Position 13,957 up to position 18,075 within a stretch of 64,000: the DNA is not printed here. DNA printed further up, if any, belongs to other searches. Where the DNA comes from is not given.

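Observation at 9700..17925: Tandem pair of giant GT-C-membrane-domain plus TPR-array proteins (TMTC-like), candidate bacterial protein O-glycosylation system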

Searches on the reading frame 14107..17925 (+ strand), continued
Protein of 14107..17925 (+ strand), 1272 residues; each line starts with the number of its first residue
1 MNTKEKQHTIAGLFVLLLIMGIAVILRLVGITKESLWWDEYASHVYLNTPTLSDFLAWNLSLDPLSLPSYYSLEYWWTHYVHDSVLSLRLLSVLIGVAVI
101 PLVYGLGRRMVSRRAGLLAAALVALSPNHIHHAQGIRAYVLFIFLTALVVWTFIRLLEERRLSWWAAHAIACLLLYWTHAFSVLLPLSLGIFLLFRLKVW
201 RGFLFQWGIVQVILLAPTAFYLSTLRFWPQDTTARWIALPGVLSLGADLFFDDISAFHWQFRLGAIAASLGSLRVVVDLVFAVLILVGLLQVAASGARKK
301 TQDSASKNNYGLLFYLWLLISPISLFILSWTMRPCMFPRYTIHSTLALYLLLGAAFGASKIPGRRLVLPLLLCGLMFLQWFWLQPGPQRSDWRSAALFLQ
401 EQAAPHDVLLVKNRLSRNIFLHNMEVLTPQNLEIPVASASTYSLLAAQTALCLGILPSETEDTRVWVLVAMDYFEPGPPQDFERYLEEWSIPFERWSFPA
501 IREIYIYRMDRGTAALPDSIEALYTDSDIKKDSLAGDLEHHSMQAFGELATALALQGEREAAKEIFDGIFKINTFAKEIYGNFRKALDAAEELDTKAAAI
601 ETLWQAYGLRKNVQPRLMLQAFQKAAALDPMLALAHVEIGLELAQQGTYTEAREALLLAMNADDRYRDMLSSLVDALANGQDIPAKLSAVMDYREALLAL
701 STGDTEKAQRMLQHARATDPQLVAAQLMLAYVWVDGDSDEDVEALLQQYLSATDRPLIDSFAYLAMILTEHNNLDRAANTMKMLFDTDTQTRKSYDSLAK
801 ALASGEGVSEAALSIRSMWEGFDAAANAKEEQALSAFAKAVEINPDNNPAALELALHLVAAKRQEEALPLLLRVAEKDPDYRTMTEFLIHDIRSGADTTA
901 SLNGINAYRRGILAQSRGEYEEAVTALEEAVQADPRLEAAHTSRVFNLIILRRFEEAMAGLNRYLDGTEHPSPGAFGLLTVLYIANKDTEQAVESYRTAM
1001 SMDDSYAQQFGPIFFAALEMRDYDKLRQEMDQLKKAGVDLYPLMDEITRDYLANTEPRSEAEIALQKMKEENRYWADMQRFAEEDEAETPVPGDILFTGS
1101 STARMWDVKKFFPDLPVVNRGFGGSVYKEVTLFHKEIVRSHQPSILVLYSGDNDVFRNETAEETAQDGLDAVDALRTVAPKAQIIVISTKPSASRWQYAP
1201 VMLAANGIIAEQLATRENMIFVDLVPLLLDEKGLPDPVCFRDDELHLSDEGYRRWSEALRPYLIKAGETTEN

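Call 12: find_homologous_proteins(query=window:14107-17925:+, max_evalue=0.001)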
Query window:14107-17925:+ (1272 aa): 94 proteins with E <= 0.001 among 8000 candidates.
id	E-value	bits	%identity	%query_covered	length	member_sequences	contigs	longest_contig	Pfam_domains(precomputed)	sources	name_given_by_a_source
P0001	0.0e+0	2824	99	100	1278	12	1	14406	PF14559.13,PF24575.2,PF13414.13,PF00515.35,PF13428.13,PF13472.13,PF13181.13,PF14561.13,PF07719.24,PF13231.13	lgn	-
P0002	0.0e+0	1682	49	78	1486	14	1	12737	PF13431.13,PF23914.2,PF13414.13,PF21545.4,PF13428.13,PF14559.13,PF24575.2,PF00515.35,PF13424.13,PF13432.13,PF13472.13,PF13181.13,PF07719.24,PF13231.13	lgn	-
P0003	0.0e+0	1673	50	76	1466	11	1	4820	PF13431.13,PF13414.13,PF13428.13,PF00657.29,PF14559.13,PF24575.2,PF00515.35,PF13432.13,PF13472.13,PF13181.13,PF07719.24,PF13231.13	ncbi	-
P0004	0.0e+0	1662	48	80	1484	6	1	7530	PF14559.13,PF13431.13,PF13414.13,PF00515.35,PF13432.13,PF13428.13,PF13472.13,PF13181.13,PF07719.24,PF13231.13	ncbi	-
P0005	0.0e+0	1627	46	78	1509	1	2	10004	PF13431.13,PF13414.13,PF13428.13,PF00657.29,PF14559.13,PF24575.2,PF00515.35,PF13432.13,PF13472.13,PF13181.13,PF07719.24,PF13231.13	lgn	-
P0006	0.0e+0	1627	50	76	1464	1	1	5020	PF13431.13,PF21545.4,PF13428.13,PF00657.29,PF14559.13,PF24575.2,PF00515.35,PF13432.13,PF13472.13,PF13181.13,PF07719.24,PF13231.13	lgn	-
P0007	0.0e+0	1241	47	99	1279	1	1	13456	PF14559.13,PF13371.13,PF00515.35,PF13432.13,PF13428.13,PF13472.13,PF13181.13,PF07719.24,PF13231.13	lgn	-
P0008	0.0e+0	1089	49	83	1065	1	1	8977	PF14559.13,PF24575.2,PF13431.13,PF13414.13,PF00515.35,PF13432.13,PF13428.13,PF13181.13,PF07719.24,PF13231.13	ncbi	-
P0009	3.4e-252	858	46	63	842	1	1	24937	PF14559.13,PF13431.13,PF13414.13,PF00515.35,PF13432.13,PF13428.13,PF13429.13,PF13181.13,PF07719.24,PF13231.13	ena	-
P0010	5.6e-242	824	46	61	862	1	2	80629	PF13431.13,PF13414.13,PF13428.13,PF14559.13,PF00515.35,PF13424.13,PF21033.5,PF13432.13,PF13429.13,PF13181.13,PF07719.24,PF13231.13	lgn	-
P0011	7.1e-240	817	45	63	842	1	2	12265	PF14559.13,PF13431.13,PF13414.13,PF00515.35,PF13432.13,PF13428.13,PF13181.13,PF07719.24,PF13231.13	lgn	-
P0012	5.6e-235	801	44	63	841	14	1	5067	PF14559.13,PF13431.13,PF00515.35,PF13428.13,PF13181.13,PF07719.24,PF13231.13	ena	-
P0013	4.9e-233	795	44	63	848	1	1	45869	PF14559.13,PF13414.13,PF00515.35,PF13432.13,PF13428.13,PF13181.13,PF07719.24,PF13231.13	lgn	-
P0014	7.7e-233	794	46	61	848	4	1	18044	PF13231.13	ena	-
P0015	2.2e-232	792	46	62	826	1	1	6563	PF14559.13,PF24575.2,PF13414.13,PF00515.35,PF13432.13,PF13428.13,PF13181.13,PF07719.24,PF13231.13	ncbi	-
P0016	1.6e-231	790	45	63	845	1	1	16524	PF14559.13,PF13431.13,PF13414.13,PF13432.13,PF13231.13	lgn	-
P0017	2.9e-228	779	44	63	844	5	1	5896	PF13414.13,PF13176.13,PF13428.13,PF13374.13,PF14559.13,PF24575.2,PF00515.35,PF13424.13,PF13432.13,PF13181.13,PF07719.24,PF13231.13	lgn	-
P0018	2.3e-225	769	44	63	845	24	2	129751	PF14559.13,PF02366.25,PF07719.24,PF13231.13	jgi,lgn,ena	-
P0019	2.6e-207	709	38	81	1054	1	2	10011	PF14559.13,PF13231.13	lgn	-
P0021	4.5e-186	639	41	62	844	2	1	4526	PF14559.13,PF24575.2,PF13414.13,PF00515.35,PF13424.13,PF13432.13,PF13428.13,PF13181.13,PF07719.24,PF13231.13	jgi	-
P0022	1.6e-182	627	39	63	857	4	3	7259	PF14559.13,PF13431.13,PF00515.35,PF13428.13,PF13181.13,PF07719.24,PF13231.13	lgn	-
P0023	7.6e-167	575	38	61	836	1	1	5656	PF14559.13,PF13431.13,PF00515.35,PF13432.13,PF13428.13,PF13181.13,PF07719.24,PF13231.13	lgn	-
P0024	5.8e-160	553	37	63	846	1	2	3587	PF14559.13,PF13432.13,PF13428.13,PF07719.24,PF13231.13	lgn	-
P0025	1.2e-149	518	38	63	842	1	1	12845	PF14559.13,PF13431.13,PF13432.13,PF13231.13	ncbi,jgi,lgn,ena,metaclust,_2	jgi:thioredoxin-like negative regulator of GroEL|metaclust:\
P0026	3.0e-130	454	36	61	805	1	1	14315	PF13431.13,PF13414.13,PF02366.25,PF13428.13,PF14559.13,PF00515.35,PF13424.13,PF21033.5,PF13432.13,PF13181.13,PF07719.24,PF13231.13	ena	-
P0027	6.4e-126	440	36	58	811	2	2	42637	PF14559.13,PF13432.13,PF13428.13,PF13181.13,PF07719.24,PF13231.13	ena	-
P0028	9.3e-124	433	36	59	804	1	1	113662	PF14559.13,PF00515.35,PF13432.13,PF13428.13,PF13181.13,PF07719.24,PF13231.13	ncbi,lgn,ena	-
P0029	1.3e-114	402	34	61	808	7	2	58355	PF14559.13,PF13431.13,PF00515.35,PF13432.13,PF13428.13,PF13181.13,PF07719.24,PF13231.13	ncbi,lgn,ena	-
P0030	6.2e-103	364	36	50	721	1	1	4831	PF13231.13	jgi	jgi:tetratricopeptide (TPR) repeat protein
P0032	3.7e-77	278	33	50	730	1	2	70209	PF13431.13,PF23914.2,PF13414.13,PF13428.13,PF13374.13,PF14559.13,PF00515.35,PF13424.13,PF13432.13,PF13429.13,PF13181.13,PF07719.24,PF13231.13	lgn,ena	-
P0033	6.4e-69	251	31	50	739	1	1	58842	PF13431.13,PF23914.2,PF13414.13,PF13176.13,PF13428.13,PF14559.13,PF13371.13,PF00515.35,PF12895.14,PF13424.13,PF13432.13,PF13181.13,PF07719.24,PF13174.13,PF13231.13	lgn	-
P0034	7.9e-49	184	30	43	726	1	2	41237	PF13181.13,PF13231.13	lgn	-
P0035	3.5e-18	83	43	9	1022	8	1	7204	PF15418.13,PF13231.13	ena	-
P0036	1.9e-17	80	42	11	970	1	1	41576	PF13231.13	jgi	jgi:4-amino-4-deoxy-L-arabinose transferase-like glycosyltransferase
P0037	2.3e-17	80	43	9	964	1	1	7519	PF13231.13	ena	-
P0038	4.4e-17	79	43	11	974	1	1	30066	PF13231.13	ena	-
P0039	5.9e-17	79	41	11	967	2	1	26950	PF13231.13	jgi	jgi:4-amino-4-deoxy-L-arabinose transferase-like glycosyltransferase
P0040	1.3e-15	74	38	10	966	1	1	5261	PF13231.13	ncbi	-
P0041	1.9e-15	74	47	9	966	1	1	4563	PF13231.13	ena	-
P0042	2.1e-15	74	40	10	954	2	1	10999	PF13231.13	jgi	jgi:4-amino-4-deoxy-L-arabinose transferase-like glycosyltransferase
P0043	2.8e-15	73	42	9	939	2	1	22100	PF13231.13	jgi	jgi:4-amino-4-deoxy-L-arabinose transferase-like glycosyltransferase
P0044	3.7e-15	73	43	9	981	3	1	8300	PF15418.13,PF13231.13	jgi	jgi:uncharacterized membrane protein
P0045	4.5e-15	73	41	10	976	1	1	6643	PF13231.13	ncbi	ncbi:MAG: glycosyltransferase family 39 protein [Anaerolineae bacterium]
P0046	8.0e-15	72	38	10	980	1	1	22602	PF13231.13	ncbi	-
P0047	3.8e-14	70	41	9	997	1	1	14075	PF13231.13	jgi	jgi:4-amino-4-deoxy-L-arabinose transferase-like glycosyltransferase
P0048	5.1e-14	69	38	12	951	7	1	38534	PF13231.13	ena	-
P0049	1.5e-13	68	32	13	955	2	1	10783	PF13231.13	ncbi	-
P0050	1.6e-13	67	32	15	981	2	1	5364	PF13231.13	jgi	jgi:hypothetical protein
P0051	3.7e-13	66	34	15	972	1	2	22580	PF13231.13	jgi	jgi:uncharacterized membrane protein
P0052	7.1e-13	65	31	17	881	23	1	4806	PF13231.13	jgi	jgi:O-antigen/teichoic acid export membrane protein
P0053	7.5e-13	65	25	33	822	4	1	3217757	PF13231.13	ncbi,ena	-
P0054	1.1e-12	65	46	10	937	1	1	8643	PF13231.13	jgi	jgi:4-amino-4-deoxy-L-arabinose transferase-like glycosyltransferase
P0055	7.0e-12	62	39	10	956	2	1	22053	PF13231.13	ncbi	-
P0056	8.6e-12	62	41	10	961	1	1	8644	PF13231.13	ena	-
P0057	1.2e-11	61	41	9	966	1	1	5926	PF13231.13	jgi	jgi:4-amino-4-deoxy-L-arabinose transferase-like glycosyltransferase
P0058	1.3e-11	61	27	31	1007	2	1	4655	PF13231.13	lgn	-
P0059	3.5e-11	60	36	17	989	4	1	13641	PF13231.13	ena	-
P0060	3.7e-11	60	32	13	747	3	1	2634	PF13231.13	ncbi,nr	ncbi:MAG TPA: glycosyltransferase family 39 protein, partial [Anaerolineae bacterium]|nr:glycosyltra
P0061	9.9e-11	58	38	12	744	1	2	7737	PF02366.25,PF02516.21,PF13231.13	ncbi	-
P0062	1.1e-10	58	28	31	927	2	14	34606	PF13231.13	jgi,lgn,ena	jgi:uncharacterized membrane protein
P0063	2.7e-10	57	42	8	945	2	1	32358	PF13231.13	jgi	jgi:4-amino-4-deoxy-L-arabinose transferase-like glycosyltransferase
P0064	3.2e-10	57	34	14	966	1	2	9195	PF13231.13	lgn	-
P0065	1.2e-9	55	38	11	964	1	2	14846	PF13231.13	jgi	jgi:hypothetical protein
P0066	3.9e-9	53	38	10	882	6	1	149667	PF13231.13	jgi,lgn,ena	-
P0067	4.7e-9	53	41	10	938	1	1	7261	PF13231.13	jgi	jgi:4-amino-4-deoxy-L-arabinose transferase-like glycosyltransferase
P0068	8.7e-9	52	36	15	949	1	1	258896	PF13231.13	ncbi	-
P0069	2.2e-8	50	27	31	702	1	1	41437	PF13231.13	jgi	jgi:4-amino-4-deoxy-L-arabinose transferase-like glycosyltransferase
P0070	2.3e-8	50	56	5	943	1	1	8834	PF13231.13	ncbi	-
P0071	2.9e-8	50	29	12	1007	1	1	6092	PF13231.13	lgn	-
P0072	7.1e-8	49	31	13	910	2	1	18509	PF13231.13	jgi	-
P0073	8.2e-8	49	32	13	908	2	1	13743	PF13231.13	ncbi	-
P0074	3.1e-7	47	41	10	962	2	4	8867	PF13231.13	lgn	-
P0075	3.2e-7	47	31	16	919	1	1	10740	PF13231.13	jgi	jgi:4-amino-4-deoxy-L-arabinose transferase-like glycosyltransferase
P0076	3.9e-7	46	30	14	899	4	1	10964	PF13231.13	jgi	-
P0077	7.2e-7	45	24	33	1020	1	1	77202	PF13231.13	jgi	jgi:4-amino-4-deoxy-L-arabinose transferase-like glycosyltransferase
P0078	8.6e-7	45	33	15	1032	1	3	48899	PF02366.25,PF13231.13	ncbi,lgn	-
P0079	4.6e-6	43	47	5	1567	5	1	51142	PF10060.16,PF02366.25,PF13231.13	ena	-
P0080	7.2e-6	42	32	13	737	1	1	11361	PF13231.13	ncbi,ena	-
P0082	3.5e-5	40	33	11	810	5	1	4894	PF13231.13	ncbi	-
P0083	9.1e-5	38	32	10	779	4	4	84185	PF13231.13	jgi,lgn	jgi:4-amino-4-deoxy-L-arabinose transferase-like glycosyltransferase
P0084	1.1e-4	38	30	13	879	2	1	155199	PF13231.13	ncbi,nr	ncbi:MAG TPA: glycosyltransferase family 39 protein [Acidimicrobiales bacterium]|nr:glycosyltransfer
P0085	1.8e-4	38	25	30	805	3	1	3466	PF13231.13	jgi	jgi:mannosyltransferase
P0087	1.9e-4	37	30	15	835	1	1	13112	PF13231.13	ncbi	-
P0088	3.1e-4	37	34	10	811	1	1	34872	PF13231.13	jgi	jgi:4-amino-4-deoxy-L-arabinose transferase-like glycosyltransferase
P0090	4.1e-4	36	36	11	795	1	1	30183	PF13231.13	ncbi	ncbi:MAG: glycosyltransferase family 39 protein [Anaerolineae bacterium]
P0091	4.4e-4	36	36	8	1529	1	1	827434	PF10060.16,PF02366.25,PF13231.13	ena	-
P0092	6.7e-4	36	24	8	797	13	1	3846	PF13231.13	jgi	jgi:4-amino-4-deoxy-L-arabinose transferase-like glycosyltransferase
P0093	8.2e-4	35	41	6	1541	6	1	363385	PF10060.16,PF02366.25,PF13231.13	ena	-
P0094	8.6e-4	35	26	31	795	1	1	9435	PF13231.13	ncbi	ncbi:MAG: glycosyltransferase family 39 protein [Anaerolineae bacterium]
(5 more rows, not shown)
